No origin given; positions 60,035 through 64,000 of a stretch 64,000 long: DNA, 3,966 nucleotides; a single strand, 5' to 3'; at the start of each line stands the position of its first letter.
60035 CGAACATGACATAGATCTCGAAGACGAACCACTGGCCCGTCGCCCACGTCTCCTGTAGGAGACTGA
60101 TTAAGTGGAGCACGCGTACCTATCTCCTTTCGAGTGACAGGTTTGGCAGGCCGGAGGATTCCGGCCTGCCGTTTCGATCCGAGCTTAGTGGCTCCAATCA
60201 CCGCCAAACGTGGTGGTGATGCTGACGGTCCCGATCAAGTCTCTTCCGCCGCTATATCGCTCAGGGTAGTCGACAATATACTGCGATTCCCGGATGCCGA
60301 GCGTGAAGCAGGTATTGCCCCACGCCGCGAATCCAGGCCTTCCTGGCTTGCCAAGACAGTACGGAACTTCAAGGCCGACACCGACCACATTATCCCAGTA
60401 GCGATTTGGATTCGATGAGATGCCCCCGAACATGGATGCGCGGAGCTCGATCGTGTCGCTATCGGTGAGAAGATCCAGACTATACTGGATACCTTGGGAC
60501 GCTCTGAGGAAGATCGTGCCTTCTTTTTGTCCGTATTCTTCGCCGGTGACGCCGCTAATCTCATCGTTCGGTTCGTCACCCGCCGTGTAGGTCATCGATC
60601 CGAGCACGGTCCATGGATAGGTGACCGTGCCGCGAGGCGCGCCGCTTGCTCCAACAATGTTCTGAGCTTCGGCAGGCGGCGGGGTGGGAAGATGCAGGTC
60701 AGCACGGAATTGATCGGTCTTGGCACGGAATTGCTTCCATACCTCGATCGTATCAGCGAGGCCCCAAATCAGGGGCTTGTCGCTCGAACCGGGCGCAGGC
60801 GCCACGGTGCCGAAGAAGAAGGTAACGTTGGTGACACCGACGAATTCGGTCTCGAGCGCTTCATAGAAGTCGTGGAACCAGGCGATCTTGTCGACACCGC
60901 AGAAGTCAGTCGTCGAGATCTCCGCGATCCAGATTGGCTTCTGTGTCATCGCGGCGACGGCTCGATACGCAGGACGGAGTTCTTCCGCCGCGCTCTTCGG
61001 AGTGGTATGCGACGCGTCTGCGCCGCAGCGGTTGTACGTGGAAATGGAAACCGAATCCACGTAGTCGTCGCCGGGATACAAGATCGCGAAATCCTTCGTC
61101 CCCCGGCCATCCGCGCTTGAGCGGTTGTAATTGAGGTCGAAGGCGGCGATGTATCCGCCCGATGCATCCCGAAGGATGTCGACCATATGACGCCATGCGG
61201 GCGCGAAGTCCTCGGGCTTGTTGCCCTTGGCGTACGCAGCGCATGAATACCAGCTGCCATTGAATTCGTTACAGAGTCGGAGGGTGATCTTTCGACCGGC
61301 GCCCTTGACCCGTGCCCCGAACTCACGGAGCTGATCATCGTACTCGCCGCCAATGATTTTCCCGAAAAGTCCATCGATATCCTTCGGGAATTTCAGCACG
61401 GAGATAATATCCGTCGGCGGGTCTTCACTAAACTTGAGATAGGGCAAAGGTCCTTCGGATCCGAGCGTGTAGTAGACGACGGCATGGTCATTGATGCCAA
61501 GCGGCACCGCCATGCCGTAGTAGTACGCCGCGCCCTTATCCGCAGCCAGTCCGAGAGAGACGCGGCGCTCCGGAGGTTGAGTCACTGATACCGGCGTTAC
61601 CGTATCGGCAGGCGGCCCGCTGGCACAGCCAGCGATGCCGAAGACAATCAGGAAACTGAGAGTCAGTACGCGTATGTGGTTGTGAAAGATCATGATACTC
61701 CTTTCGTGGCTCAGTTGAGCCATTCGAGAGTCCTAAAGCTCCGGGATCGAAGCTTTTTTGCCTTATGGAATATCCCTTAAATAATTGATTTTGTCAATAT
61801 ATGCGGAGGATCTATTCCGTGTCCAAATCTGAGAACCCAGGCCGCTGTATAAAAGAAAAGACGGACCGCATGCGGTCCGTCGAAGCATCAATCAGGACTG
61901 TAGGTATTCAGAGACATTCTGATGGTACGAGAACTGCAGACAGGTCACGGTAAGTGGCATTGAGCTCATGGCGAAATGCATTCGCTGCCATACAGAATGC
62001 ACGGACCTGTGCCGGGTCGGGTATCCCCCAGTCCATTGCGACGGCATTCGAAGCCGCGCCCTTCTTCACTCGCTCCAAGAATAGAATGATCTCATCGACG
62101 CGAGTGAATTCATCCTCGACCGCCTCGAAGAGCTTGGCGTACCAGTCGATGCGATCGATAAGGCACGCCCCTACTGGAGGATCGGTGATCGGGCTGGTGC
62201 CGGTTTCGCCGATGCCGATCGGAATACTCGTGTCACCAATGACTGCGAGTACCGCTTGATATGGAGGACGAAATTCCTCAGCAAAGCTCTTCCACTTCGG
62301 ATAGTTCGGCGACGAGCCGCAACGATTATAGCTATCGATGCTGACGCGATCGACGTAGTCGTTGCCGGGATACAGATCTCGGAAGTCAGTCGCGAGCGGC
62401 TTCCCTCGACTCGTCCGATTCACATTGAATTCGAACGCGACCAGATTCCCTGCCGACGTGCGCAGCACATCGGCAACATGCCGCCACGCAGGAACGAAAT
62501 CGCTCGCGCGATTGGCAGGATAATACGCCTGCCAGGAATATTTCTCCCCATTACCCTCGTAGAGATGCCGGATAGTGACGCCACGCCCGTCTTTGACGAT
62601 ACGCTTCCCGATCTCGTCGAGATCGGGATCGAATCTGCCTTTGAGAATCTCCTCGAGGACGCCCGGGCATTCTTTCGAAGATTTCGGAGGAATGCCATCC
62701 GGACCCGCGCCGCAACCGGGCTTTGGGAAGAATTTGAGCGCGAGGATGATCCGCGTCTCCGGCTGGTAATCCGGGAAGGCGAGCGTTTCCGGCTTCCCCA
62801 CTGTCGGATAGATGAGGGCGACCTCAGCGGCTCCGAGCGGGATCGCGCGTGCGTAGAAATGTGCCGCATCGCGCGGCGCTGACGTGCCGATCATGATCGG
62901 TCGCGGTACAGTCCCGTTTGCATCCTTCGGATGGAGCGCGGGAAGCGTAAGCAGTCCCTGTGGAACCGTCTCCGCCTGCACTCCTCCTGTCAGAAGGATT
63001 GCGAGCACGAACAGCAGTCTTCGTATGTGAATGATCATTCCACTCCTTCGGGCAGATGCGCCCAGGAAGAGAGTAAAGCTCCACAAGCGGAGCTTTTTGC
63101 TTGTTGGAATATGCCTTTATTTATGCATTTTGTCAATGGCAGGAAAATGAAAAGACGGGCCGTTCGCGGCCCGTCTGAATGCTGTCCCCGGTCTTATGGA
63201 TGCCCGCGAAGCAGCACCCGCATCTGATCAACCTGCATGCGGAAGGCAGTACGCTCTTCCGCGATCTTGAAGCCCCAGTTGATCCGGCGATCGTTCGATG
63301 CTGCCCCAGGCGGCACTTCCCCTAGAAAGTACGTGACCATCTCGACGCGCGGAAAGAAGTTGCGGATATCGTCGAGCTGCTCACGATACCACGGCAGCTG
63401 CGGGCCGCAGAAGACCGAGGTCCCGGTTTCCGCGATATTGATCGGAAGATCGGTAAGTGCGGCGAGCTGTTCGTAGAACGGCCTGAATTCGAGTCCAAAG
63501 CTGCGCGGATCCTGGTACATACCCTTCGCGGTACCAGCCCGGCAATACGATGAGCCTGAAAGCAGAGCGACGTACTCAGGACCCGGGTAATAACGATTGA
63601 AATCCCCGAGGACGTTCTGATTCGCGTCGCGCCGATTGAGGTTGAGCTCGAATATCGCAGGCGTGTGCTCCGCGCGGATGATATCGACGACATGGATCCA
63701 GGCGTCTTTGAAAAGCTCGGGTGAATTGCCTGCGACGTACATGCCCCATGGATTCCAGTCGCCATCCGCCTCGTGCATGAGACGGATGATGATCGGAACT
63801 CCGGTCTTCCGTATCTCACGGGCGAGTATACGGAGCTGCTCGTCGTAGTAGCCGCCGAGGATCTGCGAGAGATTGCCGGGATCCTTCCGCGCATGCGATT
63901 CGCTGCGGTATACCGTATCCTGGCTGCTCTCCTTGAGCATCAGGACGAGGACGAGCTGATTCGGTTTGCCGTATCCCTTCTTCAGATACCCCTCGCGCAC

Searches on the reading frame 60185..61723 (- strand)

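Call 57: search_protein_families(library=pfam, proteins=[window:60185-61723:-], max_evalue=0.001)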
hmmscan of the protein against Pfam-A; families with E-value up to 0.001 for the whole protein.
window:60185-61723:- (512 aa): 1 family
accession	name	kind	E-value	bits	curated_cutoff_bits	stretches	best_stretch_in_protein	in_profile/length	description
PF02156.21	Glyco_hydro_26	-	2.8e-06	27.4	20.2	1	133-232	140-232/311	Glycosyl hydrolase family 26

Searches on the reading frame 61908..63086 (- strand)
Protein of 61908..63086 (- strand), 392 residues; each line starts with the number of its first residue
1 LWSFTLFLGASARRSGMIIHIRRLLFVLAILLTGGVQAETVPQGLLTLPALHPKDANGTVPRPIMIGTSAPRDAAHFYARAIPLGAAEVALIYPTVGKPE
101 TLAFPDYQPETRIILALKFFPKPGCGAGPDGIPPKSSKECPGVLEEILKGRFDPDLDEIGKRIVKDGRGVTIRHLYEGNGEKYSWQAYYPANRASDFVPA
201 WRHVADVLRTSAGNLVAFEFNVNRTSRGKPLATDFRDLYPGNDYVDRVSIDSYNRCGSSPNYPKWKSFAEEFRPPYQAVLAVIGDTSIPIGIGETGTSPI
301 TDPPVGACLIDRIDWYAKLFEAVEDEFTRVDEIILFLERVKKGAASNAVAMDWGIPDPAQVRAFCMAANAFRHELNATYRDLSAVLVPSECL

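Call 57: search_protein_families(library=pfam, proteins=[window:61908-63086:-], max_evalue=0.001)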
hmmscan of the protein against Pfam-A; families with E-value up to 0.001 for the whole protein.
window:61908-63086:- (392 aa): 1 family
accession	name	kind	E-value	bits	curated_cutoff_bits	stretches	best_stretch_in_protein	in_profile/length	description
PF02156.21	Glyco_hydro_26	-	0.00016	21.6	20.2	1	166-255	149-232/311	Glycosyl hydrolase family 26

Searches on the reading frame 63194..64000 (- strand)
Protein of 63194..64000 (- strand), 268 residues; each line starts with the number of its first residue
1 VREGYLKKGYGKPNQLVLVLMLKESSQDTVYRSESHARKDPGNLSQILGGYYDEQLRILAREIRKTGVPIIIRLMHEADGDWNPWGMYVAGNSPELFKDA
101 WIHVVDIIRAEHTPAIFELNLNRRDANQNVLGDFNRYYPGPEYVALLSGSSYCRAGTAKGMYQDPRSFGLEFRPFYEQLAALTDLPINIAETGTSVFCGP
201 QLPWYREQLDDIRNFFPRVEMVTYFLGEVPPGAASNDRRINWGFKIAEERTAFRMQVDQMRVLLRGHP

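Call 57: search_protein_families(library=pfam, proteins=[window:63194-64000:-], max_evalue=0.001)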
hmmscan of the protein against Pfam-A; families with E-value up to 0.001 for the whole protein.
window:63194-64000:- (268 aa): 1 family
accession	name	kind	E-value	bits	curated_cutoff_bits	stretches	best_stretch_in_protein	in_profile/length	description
PF02156.21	Glyco_hydro_26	-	7.1e-11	42.5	20.2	1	58-163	141-242/311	Glycosyl hydrolase family 26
